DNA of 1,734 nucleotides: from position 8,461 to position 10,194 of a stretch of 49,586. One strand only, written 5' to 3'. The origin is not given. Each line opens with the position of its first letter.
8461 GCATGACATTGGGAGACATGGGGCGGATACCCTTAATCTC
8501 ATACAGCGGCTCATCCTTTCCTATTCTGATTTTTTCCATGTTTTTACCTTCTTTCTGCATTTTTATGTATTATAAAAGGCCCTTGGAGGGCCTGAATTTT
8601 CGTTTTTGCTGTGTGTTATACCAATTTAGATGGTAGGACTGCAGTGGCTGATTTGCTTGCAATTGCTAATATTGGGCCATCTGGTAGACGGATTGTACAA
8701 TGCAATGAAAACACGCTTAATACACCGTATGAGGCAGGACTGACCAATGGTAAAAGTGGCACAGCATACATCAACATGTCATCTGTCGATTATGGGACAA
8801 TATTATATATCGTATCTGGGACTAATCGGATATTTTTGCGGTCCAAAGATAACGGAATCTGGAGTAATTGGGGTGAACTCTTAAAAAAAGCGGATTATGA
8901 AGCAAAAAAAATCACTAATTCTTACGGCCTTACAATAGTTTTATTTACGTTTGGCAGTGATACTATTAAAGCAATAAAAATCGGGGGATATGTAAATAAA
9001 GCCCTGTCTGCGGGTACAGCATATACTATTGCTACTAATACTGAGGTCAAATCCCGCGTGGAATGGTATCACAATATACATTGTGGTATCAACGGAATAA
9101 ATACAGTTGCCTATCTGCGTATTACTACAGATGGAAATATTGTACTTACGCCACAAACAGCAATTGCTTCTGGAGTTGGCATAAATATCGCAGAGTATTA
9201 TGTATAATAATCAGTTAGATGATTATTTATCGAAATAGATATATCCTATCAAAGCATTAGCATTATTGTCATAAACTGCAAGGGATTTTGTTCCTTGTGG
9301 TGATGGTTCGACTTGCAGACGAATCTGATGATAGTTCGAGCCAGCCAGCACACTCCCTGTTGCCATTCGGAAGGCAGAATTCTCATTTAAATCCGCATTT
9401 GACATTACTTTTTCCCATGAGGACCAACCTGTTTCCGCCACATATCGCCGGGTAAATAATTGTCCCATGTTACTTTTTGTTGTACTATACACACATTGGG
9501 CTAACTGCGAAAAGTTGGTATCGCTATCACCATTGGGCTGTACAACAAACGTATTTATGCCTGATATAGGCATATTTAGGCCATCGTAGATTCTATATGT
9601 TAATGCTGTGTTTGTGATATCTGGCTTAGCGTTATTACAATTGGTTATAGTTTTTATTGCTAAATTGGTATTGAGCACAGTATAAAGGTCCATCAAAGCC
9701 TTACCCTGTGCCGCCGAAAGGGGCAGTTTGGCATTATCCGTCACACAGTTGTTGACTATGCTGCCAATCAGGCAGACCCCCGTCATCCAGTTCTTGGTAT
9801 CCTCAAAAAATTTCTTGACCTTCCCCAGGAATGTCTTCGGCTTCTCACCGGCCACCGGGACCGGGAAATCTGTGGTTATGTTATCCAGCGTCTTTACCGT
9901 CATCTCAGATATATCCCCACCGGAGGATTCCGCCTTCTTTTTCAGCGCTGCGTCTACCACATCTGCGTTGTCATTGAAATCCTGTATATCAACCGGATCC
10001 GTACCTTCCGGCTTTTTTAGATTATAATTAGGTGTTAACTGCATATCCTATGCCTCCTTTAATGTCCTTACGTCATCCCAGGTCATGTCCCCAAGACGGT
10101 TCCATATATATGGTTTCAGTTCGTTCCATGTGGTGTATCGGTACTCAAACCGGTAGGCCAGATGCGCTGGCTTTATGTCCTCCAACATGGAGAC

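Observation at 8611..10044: Candidate invertible tail-fibre host-range switch: a start-less opposite-strand cassette joined in frame by a 12-bp inverted repeat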

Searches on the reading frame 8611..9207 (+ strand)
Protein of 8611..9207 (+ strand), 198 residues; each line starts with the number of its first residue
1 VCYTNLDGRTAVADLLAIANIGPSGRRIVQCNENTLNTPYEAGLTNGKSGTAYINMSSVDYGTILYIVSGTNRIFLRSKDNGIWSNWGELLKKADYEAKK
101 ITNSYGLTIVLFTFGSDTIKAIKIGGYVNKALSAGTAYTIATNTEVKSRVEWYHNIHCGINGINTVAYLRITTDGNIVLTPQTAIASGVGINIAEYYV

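Call 7: search_protein_families(library=pfam, proteins=[window:8611-9207:+], max_evalue=0.01)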
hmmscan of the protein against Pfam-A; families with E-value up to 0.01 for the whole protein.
window:8611-9207:+ (198 aa): 0 families

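Call 8: search_protein_families(library=phrogs, proteins=[window:8611-9207:+], max_evalue=0.01)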
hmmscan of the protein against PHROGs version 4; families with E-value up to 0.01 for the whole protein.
window:8611-9207:+ (198 aa): 1 family
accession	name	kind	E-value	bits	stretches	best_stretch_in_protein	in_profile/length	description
phrog_257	-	tail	5.4e-05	23.5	1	7-95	294-379/508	minor tail protein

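Call 23: search_protein_families(library=ncbifam, proteins=[window:8611-9207:+], max_evalue=0.01)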
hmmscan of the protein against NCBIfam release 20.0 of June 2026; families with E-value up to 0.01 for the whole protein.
window:8611-9207:+ (198 aa): 0 families

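Call 24: find_homologous_proteins(query=window:8620-9204:+, max_evalue=0.001)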
Query window:8620-9204:+ (195 aa): 39 proteins with E <= 0.001 among 199 candidates.
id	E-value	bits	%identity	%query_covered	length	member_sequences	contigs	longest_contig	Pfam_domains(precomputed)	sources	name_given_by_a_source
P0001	7.0e-122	422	100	100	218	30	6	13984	-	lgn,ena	-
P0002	4.3e-115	400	98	96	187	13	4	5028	-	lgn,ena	-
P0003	8.0e-93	327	80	96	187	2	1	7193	-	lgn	-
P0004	4.6e-92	325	78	100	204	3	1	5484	-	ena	-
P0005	2.5e-73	264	64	100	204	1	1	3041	-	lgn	-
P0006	6.8e-73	262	63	100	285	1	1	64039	-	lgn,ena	-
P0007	8.6e-73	262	63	100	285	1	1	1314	-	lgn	-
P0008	1.6e-72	261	63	100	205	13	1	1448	-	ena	-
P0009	2.2e-71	258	63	100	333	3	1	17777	PF01391.24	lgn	-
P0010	1.9e-70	254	62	100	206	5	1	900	-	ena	-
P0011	2.7e-69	251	62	99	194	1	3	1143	-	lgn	-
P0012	1.4e-68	248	59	100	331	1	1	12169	-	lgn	-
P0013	6.9e-68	246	58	99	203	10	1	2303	-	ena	-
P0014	7.3e-68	246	58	100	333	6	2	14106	PF01391.24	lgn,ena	-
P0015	9.3e-68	246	58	100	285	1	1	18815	-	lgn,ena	-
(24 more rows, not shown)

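Call 26: find_encoding_contigs(protein=P0001, flank=8000, max_places=8)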
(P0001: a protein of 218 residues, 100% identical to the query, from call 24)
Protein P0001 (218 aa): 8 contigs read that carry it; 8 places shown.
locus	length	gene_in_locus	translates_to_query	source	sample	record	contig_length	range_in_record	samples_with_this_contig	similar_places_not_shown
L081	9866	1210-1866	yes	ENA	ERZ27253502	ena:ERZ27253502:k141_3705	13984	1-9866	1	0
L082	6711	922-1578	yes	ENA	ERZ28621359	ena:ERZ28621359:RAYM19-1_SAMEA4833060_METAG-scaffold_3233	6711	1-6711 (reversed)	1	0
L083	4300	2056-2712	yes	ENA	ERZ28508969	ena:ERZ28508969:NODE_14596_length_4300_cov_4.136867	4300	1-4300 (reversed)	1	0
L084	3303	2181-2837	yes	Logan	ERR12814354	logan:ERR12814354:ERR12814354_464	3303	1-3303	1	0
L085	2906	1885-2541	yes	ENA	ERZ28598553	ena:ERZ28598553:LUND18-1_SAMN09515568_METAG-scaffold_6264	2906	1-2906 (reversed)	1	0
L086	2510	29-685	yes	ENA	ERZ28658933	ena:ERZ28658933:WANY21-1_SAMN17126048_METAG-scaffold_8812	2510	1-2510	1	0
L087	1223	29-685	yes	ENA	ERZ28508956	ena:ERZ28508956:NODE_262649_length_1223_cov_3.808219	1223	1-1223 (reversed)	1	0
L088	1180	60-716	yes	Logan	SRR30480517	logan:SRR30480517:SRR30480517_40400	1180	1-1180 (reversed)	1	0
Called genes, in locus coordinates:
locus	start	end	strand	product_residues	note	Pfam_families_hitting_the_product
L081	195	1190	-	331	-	PF13495:Phage_int_SAM_4, PF00589:Phage_integrase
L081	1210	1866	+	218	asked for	-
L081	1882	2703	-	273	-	-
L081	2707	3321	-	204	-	PF10076:Phage_Mu_Gp48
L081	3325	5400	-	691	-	-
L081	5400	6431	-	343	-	PF26078:Baseplate_J_M, PF26079:Baseplate_J_C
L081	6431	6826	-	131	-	PF10934:Sheath_initiator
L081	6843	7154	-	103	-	PF10844:DUF2577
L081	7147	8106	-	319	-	PF24032:YQBQ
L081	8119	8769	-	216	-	PF01476:LysM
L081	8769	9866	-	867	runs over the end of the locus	-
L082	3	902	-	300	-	?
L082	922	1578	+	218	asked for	-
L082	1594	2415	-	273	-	-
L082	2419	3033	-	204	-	PF10076:Phage_Mu_Gp48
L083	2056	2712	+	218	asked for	-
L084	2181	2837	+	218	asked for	-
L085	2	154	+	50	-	?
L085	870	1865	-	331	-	PF13495:Phage_int_SAM_4, PF00589:Phage_integrase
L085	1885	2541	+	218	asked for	-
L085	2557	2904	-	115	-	?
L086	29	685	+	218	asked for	-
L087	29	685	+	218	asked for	-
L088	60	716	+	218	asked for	-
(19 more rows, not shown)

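Call 71: search_solved_structures(query=window:8620-9204:+, max_evalue=1)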
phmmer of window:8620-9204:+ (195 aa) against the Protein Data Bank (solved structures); distinct sequences matched with E-value up to 1: 1.
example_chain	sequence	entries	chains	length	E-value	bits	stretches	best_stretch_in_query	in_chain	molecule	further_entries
4k2e_A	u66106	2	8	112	0.5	13.3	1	119-158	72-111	Transcriptional activator HlyU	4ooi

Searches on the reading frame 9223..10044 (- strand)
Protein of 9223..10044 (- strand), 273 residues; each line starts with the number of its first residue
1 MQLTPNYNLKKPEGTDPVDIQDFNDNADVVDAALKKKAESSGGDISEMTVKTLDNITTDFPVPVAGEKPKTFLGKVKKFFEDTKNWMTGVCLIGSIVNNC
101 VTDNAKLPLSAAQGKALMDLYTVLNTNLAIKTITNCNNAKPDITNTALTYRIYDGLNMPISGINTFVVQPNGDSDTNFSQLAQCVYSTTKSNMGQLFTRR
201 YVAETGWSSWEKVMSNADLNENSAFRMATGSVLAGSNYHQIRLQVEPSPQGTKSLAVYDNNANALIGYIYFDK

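Call 7: search_protein_families(library=pfam, proteins=[window:9223-10044:-], max_evalue=0.01)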
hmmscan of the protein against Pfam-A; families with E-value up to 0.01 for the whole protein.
window:9223-10044:- (273 aa): 1 family
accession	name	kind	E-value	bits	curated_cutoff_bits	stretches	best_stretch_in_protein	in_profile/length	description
PF22337.1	Phage_fiber_rpt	-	0.0003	20.8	27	1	96-119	1-24/34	Phage tail fiber repeats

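Call 8: search_protein_families(library=phrogs, proteins=[window:9223-10044:-], max_evalue=0.01)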
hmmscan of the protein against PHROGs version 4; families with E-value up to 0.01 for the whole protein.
window:9223-10044:- (273 aa): 3 families
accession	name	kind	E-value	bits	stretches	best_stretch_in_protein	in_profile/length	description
phrog_30004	-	unknown function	6.7e-25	88.8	1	47-132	184-269/363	-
phrog_28171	-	unknown function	7.5e-07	29.1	1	1-56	1-57/476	-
phrog_19602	-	tail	0.0032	17.3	1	63-133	159-224/504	tail fiber protein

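Call 10: find_related_loci(query=window:9223-10044:-, collection=viral_contigs, flank=4000)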
Query window:9223-10044:- (273 aa) in viral_contigs; peptide patterns used: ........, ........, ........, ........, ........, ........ (x = any residue, [..] = any of these).
105 stretches matched a pattern; 100 encode a relative of the query (tblastn E <= 1e-3); the best 80 are kept; 80 distinct loci.
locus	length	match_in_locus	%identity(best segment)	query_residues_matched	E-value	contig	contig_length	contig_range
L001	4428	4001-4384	99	1-128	2e-81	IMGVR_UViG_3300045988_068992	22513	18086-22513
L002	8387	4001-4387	94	1-129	8e-78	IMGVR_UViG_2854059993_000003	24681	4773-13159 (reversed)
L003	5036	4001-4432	85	1-143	2e-76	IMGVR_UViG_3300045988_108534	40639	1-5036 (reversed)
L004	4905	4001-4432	84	1-143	3e-75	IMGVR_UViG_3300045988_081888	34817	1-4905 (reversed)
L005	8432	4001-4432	83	1-143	5e-74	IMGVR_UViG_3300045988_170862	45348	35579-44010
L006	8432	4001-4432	82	1-143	3e-73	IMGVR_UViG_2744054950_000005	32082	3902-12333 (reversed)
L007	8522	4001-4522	70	1-174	3e-73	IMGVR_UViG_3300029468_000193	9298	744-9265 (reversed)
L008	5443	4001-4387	86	1-129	6e-73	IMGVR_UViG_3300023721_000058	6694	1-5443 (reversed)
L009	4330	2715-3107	85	1-131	5e-73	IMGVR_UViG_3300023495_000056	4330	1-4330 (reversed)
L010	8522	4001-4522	69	1-174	2e-71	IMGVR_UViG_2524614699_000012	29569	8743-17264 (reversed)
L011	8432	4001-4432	76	1-143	2e-67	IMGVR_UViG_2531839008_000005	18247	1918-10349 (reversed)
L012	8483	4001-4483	65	1-155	9e-64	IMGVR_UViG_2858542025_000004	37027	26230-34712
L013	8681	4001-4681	54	1-222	5e-63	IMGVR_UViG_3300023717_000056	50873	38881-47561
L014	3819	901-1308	74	1-136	3e-62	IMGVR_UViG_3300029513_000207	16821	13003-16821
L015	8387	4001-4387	74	1-128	8e-60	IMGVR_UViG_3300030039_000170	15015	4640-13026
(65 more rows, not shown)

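Call 23: search_protein_families(library=ncbifam, proteins=[L002:5274-6269:+, window:9223-10044:-], max_evalue=0.01)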
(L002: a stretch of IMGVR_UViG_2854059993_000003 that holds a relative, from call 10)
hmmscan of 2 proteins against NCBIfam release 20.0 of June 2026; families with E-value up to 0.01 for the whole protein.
L002:5274-6269:+ (331 aa): 13 families
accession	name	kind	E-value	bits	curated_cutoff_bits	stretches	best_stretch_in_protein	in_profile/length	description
NF040815.2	recomb_XerA_Arch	equivalog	7.3e-62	209.3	220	1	59-325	3-263/263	site-specific tyrosine recombinase/integron integrase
TIGR02224.1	recomb_XerC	equivalog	4.8e-50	170.6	335.15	1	66-326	11-287/295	tyrosine recombinase XerC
TIGR02225.1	recomb_XerD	equivalog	5.6e-50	170.3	329.6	1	66-322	11-280/290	site-specific tyrosine recombinase XerD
NF001399.0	PRK00283.1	subfamily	2.7e-46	158.2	279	1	56-315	9-282/300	tyrosine recombinase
NF003462.0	PRK05084.1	equivalog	1.9e-28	99.3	267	1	171-320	192-348/360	tyrosine recombinase XerS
NF002331.0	PRK01287.1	subfamily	6.5e-27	94.4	371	1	110-319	93-315/365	site-specific tyrosine recombinase XerC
TIGR02249.1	integrase_gron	subfamily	3.6e-21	75.8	265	2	253-314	237-298/315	integron integrase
NF011946.0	PRK15417.1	equivalog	2.1e-15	56.8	435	2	256-315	255-314/337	integron integrase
NF007370.0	PRK09870.1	subfamily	1.1e-08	34.9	221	1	158-322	13-185/200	tyrosine-type DNA invertase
NF007371.0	PRK09871.1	subfamily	5e-08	32.7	222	1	163-318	12-176/198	tyrosine-type DNA invertase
NF002685.0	PRK02436.1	equivalog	2.6e-05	24.2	178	1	73-237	19-174/245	site-specific tyrosine recombinase XerD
NF040693.1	recomb_GmtY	equivalog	0.00022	20.6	340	0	256-321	376-437/441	gamma-mobile-trio recombinase GmtY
NF041502.1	integrase_1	equivalog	0.0041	15.9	350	1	260-317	304-361/484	site-specific integrase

window:9223-10044:- (273 aa): 0 families

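Call 49: find_encoding_contigs(protein=window:9223-10044:-, flank=4500, max_places=10)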
Protein window:9223-10044:- (273 aa): 10 contigs read that carry it; 10 places shown.
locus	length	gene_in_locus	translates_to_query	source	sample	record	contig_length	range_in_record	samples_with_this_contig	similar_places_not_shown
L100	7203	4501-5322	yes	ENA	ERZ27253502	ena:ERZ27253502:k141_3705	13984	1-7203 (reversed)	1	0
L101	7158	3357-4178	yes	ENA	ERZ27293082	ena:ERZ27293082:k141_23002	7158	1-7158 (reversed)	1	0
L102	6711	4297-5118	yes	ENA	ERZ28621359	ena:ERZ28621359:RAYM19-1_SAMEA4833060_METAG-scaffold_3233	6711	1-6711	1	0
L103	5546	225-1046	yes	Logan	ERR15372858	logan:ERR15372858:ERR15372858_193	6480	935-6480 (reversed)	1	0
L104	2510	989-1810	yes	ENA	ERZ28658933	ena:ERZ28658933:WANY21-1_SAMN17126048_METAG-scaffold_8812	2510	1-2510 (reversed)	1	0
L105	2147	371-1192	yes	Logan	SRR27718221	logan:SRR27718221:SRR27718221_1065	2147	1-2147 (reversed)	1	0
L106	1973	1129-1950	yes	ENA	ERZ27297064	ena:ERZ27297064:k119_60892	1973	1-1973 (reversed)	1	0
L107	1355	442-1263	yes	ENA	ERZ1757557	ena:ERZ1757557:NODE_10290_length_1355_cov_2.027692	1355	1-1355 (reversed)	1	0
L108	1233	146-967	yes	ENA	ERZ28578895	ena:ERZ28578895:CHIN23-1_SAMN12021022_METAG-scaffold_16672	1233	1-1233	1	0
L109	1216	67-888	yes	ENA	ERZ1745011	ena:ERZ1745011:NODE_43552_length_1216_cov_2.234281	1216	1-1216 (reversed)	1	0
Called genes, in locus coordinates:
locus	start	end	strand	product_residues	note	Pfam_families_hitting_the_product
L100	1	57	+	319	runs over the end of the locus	PF24032:YQBQ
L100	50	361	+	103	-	PF10844:DUF2577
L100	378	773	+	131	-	PF10934:Sheath_initiator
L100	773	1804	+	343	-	PF26078:Baseplate_J_M, PF26079:Baseplate_J_C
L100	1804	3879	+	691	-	-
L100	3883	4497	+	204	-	PF10076:Phage_Mu_Gp48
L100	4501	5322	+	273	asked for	-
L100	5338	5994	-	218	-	-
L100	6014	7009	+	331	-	PF13495:Phage_int_SAM_4, PF00589:Phage_integrase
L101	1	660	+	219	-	?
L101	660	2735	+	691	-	-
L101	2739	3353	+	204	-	PF10076:Phage_Mu_Gp48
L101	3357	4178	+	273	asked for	-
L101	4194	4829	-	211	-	-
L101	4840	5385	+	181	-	PF09458:H_lectin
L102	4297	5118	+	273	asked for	-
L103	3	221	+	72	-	?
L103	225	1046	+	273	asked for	-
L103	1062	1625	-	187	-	-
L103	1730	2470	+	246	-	PF14301:DUF4376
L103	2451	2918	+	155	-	PF06541:ABC_trans_CmpB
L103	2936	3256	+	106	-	-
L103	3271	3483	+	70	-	PF16945:Phage_r1t_holin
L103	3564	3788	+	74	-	-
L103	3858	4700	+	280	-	PF19127:Choline_bind_3 (weak)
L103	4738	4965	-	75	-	PF12844:HTH_19, PF13560:HTH_31, PF01381:HTH_3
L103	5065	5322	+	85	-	-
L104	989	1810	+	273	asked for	-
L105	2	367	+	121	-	?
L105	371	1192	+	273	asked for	-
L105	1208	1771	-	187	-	-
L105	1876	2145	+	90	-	?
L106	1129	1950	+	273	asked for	-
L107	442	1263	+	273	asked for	-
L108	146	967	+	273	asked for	-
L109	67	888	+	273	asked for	-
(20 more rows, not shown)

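Call 66: search_dna_similar(query=window:9223-10044:-, collection=phages, mode=protein, max_rows=15, max_evalue=1e-8)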
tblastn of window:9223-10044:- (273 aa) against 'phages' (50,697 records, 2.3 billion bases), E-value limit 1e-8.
No match.

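Call 70: search_solved_structures(query=window:9223-10044:-, max_evalue=1)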
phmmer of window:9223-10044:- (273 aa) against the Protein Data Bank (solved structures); distinct sequences matched with E-value up to 1: 3.
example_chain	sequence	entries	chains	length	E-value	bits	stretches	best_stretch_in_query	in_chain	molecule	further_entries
4odm_A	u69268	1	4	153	0.41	13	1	7-81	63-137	Peptidyl-prolyl cis-trans isomerase SlyD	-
7oxk_A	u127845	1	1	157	0.44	13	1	7-81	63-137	Peptidyl-prolyl cis-trans isomerase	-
3cgm_A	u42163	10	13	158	0.46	12.9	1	7-81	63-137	Peptidyl-prolyl cis-trans isomerase | Peptidyl-prolyl cis-trans isomerase SlyD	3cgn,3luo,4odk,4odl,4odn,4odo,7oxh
